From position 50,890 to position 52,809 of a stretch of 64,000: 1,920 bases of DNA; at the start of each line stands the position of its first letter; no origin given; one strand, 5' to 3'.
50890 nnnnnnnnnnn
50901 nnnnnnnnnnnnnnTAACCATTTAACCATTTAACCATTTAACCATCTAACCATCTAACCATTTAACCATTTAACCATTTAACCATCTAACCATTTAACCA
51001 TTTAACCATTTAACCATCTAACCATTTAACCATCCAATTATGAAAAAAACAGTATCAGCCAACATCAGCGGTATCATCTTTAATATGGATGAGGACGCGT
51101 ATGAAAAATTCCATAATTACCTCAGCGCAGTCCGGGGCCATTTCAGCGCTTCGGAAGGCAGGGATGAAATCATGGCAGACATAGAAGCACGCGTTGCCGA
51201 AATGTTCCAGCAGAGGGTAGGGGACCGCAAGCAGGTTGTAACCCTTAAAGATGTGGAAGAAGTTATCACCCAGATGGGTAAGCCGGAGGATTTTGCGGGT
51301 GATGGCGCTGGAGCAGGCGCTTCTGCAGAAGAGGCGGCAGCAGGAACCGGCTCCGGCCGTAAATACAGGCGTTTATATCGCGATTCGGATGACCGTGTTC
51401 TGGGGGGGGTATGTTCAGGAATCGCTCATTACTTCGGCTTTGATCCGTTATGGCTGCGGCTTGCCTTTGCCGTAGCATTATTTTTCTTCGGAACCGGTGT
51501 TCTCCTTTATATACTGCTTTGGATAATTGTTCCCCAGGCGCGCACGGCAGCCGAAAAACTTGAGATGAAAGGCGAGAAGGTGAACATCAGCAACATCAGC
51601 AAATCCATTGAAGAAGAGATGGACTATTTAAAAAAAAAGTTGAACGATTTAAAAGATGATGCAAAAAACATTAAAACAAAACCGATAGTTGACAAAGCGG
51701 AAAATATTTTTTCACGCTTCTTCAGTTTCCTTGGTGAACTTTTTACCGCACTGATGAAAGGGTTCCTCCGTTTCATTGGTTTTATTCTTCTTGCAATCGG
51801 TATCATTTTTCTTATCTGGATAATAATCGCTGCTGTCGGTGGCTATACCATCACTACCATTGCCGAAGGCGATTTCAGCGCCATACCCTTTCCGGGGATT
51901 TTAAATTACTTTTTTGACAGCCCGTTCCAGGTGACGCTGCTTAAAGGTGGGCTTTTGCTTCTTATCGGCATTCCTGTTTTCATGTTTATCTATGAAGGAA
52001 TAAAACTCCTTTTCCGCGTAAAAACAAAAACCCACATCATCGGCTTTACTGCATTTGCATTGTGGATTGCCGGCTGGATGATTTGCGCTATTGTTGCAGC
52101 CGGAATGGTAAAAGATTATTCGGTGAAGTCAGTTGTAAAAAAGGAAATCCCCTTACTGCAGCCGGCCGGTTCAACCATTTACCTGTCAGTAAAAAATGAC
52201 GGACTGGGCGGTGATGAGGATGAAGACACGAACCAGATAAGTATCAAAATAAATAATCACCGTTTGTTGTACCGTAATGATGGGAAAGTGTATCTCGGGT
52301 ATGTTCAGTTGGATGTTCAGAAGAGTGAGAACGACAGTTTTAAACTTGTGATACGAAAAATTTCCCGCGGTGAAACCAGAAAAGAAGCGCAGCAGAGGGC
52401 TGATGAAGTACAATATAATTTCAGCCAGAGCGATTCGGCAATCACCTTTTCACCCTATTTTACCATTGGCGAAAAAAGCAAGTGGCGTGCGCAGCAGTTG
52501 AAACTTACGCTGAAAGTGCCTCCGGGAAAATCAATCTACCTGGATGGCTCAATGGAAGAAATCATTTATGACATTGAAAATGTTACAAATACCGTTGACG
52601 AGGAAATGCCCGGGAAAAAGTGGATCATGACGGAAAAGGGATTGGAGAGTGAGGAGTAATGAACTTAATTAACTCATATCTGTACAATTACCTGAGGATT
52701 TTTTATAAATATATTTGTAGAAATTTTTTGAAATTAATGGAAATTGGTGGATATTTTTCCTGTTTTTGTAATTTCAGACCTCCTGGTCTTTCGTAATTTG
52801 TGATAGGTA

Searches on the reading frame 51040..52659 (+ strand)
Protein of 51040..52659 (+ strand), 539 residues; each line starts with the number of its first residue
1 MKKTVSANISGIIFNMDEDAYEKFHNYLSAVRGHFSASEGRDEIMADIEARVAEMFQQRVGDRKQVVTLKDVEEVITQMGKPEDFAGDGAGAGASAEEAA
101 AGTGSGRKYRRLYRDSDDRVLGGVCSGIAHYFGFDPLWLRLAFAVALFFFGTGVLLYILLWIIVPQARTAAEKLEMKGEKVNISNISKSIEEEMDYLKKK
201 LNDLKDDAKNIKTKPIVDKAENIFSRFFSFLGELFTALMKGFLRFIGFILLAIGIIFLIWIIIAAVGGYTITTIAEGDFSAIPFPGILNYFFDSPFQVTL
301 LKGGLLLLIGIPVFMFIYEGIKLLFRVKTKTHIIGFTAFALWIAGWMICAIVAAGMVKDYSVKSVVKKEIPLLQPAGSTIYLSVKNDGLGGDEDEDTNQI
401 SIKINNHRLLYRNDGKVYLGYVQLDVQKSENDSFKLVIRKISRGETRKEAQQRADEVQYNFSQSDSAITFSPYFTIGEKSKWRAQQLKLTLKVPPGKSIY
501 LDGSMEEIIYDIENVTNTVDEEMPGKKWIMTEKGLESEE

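Call 6: search_protein_families(library=pfam, proteins=[window:51040-52659:+])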
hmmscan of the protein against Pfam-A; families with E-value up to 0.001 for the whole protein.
window:51040-52659:+ (539 aa): 4 families
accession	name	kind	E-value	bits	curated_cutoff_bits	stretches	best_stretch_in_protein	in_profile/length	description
PF22744.3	Toast-rack_PspC-Cterm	-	2.7e-30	105.3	27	1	416-536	9-129/136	ToastRack found in some PspC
PF04024.17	PspC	-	3.1e-26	91.4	25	1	110-167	1-58/58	PspC domain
PF22571.1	LiaI-LiaF-TM_PspC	-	3.1e-20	72.8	27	1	218-360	6-142/142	PspC transmembrane region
PF22564.2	HAAS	-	1.8e-06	28.6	27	1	26-86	1-53/55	HAAS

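Call 10: find_encoding_contigs(protein=window:51040-52659:+, flank=3000, max_places=10)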
Protein window:51040-52659:+ (539 aa): 1 contig read that carries it; 1 place shown.
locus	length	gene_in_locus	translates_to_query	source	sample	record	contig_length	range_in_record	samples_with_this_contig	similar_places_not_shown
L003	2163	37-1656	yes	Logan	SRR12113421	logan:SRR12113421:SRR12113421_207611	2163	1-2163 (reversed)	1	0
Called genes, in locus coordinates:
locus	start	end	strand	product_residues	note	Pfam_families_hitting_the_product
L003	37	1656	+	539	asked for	PF04024:PspC, PF22571:LiaI-LiaF-TM_PspC, PF22744:Toast-rack_PspC-Cterm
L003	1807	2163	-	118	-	?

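Call 14: find_homologous_proteins(query=window:51040-52659:+, max_evalue=1e-20)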
Query window:51040-52659:+ (539 aa): 2392 proteins with E <= 1e-20 among 8000 candidates; the best 120 are listed.
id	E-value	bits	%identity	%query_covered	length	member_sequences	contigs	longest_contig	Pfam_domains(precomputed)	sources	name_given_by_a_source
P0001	0.0e+0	1202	100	100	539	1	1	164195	PF04024.18,PF22744.3,PF22571.2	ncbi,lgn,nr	ncbi:MAG: PspC domain-containing protein [Bacteroidetes bacterium]|nr:PspC domain-containing protein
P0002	3.8e-158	546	48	99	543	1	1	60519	PF04024.18,PF22744.3,PF22571.2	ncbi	ncbi:MAG: PspC domain-containing protein [Bacteroidota bacterium]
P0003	1.5e-155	537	48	100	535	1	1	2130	PF04024.18,PF22564.3,PF22744.3,PF22571.2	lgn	-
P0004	1.7e-154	534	48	100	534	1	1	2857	PF04024.18,PF22564.3,PF22744.3,PF22571.2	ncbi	-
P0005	3.4e-154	533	48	99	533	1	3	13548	PF04024.18,PF22744.3,PF22571.2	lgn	-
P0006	2.2e-153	530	47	99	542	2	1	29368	PF04024.18,PF22744.3,PF22571.2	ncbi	-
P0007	7.3e-153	528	47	100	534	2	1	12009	PF04024.18,PF22564.3,PF22744.3,PF22571.2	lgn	-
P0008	8.6e-153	528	48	99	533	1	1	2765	PF04024.18,PF22744.3,PF22571.2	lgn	-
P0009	3.1e-152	526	48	99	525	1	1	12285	PF04024.18,PF22564.3,PF22744.3,PF22571.2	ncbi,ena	-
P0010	1.5e-148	514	46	99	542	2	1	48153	PF04024.18,PF22744.3,PF22571.2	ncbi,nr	ncbi:MAG TPA: PspC domain-containing protein [Flavobacteriales bacterium]|nr:PspC domain-containing 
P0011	1.3e-147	511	45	99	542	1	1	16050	PF04024.18,PF22744.3,PF22571.2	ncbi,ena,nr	ncbi:MAG: hypothetical protein COB85_09395 [Bacteroidetes bacterium]|nr:MAG: hypothetical protein CO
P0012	7.7e-145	502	44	99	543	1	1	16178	PF04024.18,PF22744.3,PF22571.2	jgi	-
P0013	3.3e-144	500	45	99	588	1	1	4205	PF04024.18,PF22744.3,PF22571.2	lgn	-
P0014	4.7e-144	499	45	100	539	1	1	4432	PF04024.18,PF22744.3,PF22571.2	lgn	-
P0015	7.5e-144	498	45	100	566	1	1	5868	PF04024.18,PF22744.3,PF22571.2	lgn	-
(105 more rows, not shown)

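Call 17: find_related_loci(query=A1, collection=genome_contigs, flank=2500)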
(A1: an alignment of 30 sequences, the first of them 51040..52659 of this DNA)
Query A1 (539 aa) in genome_contigs; peptide patterns used: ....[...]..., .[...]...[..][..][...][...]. (x = any residue, [..] = any of these).
600 stretches matched a pattern (row limit reached: there are more); 556 encode a relative of the query (tblastn E <= 1e-3); the best 80 are kept; 80 distinct loci.
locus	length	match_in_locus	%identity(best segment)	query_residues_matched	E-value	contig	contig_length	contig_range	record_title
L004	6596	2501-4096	47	1-535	2e-147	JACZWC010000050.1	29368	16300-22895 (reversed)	MAG: Bacteroidetes bacterium isolate B1T1B10 B1T1B10_NODE633, whole genome shotgun sequence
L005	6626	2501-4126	41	1-537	2e-139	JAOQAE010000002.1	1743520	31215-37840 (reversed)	MAG: Bacteroidetes bacterium isolate RYN_274 scaffold_4026621, whole genome shotgun sequence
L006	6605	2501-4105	41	1-535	9e-134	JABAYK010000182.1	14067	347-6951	MAG: Flavobacteriales bacterium isolate HE327_NSB007 NODE_5527_length_14067_cov_4.844990, whole genome shotgun sequence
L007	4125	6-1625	43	1-537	3e-134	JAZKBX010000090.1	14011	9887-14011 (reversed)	MAG: Bacteroidota bacterium isolate ADI_H3L2_122-bin010_1 ADIH3L2_B010_1_000000000090, whole genome shotgun sequence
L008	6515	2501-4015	43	1-537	7e-133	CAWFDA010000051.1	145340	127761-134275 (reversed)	MAG: uncultured Bacteroidetes bacterium isolate MFD04716.bin.2.229 genome assembly, contig: contig_9264, whole genome sh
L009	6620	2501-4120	42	1-537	2e-132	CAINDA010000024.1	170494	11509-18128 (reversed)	MAG: uncultured Bacteroidetes bacterium isolate Kiruna_bin-09443 genome assembly, contig: bin-09443:24/72, whole genome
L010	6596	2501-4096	41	1-535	9e-131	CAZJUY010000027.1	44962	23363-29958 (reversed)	MAG TPA_asm: uncultured Chitinophaga sp. isolate SRP287453_co1_11 genome assembly, contig: NODE_1237_length_44962_cov_6.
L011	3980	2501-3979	42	1-499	2e-130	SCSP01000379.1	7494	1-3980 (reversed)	MAG: Bacteroidetes bacterium isolate FW215_bin.19 FW215_bin.19-127315, whole genome shotgun sequence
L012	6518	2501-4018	42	1-535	3e-129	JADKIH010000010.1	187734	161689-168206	MAG: Bacteroidetes bacterium isolate Skiv_18-Q3-R9-52_BATAC.703 tig00012672-10-1876700, whole genome shotgun sequence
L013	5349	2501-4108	38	1-535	3e-129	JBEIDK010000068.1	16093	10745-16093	MAG: Flavobacteriales bacterium isolate Sample-101-S75-bin-22 Sample_101_S75-bin_22-k141_1449480, whole genome shotgun s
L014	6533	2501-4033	41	1-537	5e-128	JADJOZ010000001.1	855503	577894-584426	MAG: Bacteroidetes bacterium isolate Fred_18-Q3-R57-64_BATAC.274 tig00003608-10-8577790, whole genome shotgun sequence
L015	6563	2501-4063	42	1-537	4e-128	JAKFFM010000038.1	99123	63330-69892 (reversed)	MAG: Bacteroidota bacterium isolate LC100 contig-124_177, whole genome shotgun sequence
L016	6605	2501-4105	41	1-537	3e-127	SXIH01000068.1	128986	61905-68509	MAG: Bacteroidota bacterium isolate F1-120-MAGs045 F1-120__c933781, whole genome shotgun sequence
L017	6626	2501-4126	41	1-537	5e-127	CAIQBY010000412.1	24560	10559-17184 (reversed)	MAG: uncultured Bacteroidetes bacterium isolate Umea3_bin-1094 genome assembly, contig: bin-1094:412/423, whole genome s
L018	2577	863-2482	40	1-537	3e-133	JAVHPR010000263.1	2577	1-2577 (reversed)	MAG: Bacteroidia bacterium isolate WB02no9_35_13 NODE_43738_length_2577_cov_7.017050, whole genome shotgun sequence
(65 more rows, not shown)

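Call 39: find_encoding_contigs(protein=P0002, flank=1500, max_places=2)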
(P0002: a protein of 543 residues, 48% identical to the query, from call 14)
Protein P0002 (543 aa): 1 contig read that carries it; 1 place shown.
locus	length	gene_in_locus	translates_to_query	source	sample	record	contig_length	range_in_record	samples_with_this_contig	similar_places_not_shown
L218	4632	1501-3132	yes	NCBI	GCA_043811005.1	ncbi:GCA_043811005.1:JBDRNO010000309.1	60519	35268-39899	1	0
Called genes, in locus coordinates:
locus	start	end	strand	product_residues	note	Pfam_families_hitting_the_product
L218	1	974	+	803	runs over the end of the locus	PF06452:CBM9_1 (weak), PF19313:DUF5916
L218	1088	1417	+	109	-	PF03551:PadR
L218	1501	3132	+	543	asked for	PF04024:PspC, PF22571:LiaI-LiaF-TM_PspC, PF22744:Toast-rack_PspC-Cterm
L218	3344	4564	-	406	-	PF03051:Peptidase_C1_2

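Call 40: find_encoding_contigs(protein=P0005, flank=1500, max_places=3)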
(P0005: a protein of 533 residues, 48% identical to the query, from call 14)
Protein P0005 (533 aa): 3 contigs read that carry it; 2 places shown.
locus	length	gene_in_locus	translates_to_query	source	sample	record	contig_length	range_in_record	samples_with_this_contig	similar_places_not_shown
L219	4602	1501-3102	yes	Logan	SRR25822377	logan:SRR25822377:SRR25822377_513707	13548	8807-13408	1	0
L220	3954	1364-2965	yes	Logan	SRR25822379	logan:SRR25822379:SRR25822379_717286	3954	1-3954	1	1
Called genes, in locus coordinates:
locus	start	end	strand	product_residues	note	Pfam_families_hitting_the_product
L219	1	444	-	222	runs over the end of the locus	-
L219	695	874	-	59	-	-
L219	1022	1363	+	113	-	PF03551:PadR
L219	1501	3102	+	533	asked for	PF04024:PspC, PF22571:LiaI-LiaF-TM_PspC, PF22744:Toast-rack_PspC-Cterm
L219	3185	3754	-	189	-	-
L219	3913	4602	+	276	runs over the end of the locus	?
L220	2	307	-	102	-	?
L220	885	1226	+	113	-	PF03551:PadR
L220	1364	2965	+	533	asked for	PF04024:PspC, PF22571:LiaI-LiaF-TM_PspC, PF22744:Toast-rack_PspC-Cterm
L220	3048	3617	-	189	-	-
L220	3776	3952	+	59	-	?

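Call 41: find_encoding_contigs(protein=P0007, flank=1500, max_places=2)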
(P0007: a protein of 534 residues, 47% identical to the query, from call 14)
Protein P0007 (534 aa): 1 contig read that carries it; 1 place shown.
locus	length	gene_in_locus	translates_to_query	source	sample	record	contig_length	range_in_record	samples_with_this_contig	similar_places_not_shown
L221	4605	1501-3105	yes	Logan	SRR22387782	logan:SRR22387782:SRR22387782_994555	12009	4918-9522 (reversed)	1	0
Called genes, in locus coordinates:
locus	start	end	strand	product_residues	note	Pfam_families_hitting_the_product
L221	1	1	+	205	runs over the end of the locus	PF18899:DUF5655, PF08818:DUF1801, PF13376:OmdA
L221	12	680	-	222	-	-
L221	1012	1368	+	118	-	PF03551:PadR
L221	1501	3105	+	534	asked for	PF22564:HAAS (faint), PF04024:PspC, PF22571:LiaI-LiaF-TM_PspC, PF22744:Toast-rack_PspC-Cterm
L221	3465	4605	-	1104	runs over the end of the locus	PF18962:Por_Secre_tail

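Call 42: find_encoding_contigs(protein=P0009, flank=1500, max_places=2)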
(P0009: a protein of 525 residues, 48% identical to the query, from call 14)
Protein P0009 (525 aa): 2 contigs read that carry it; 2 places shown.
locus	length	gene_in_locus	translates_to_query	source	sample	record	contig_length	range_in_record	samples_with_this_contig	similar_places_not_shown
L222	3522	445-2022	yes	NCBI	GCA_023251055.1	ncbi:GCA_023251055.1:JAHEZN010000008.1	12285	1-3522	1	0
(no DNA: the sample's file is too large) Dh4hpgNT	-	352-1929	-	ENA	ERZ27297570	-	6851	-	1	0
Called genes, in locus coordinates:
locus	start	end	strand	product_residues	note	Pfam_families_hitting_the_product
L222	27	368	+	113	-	PF03551:PadR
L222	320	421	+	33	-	-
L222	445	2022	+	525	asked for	PF22564:HAAS (weak), PF04024:PspC, PF22571:LiaI-LiaF-TM_PspC, PF22744:Toast-rack_PspC-Cterm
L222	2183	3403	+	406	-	PF03706:LPG_synthase_TM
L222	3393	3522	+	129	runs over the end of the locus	PF08818:DUF1801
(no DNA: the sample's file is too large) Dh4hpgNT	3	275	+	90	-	?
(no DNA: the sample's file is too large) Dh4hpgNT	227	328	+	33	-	-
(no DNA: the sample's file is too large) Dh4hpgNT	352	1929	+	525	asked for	PF22564:HAAS (weak), PF04024:PspC, PF22571:LiaI-LiaF-TM_PspC, PF22744:Toast-rack_PspC-Cterm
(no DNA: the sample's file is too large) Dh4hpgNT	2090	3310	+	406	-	PF03706:LPG_synthase_TM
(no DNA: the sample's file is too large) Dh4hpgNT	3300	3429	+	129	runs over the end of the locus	PF08818:DUF1801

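Call 47: find_encoding_contigs(protein=P0123, flank=1000, max_places=3)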
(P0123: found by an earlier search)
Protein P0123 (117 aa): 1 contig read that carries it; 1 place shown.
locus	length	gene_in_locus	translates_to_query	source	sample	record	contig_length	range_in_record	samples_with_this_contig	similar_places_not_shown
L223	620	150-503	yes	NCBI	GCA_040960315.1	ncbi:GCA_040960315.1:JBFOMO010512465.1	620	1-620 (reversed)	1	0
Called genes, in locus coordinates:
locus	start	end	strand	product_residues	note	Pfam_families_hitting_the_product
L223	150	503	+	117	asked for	PF03551:PadR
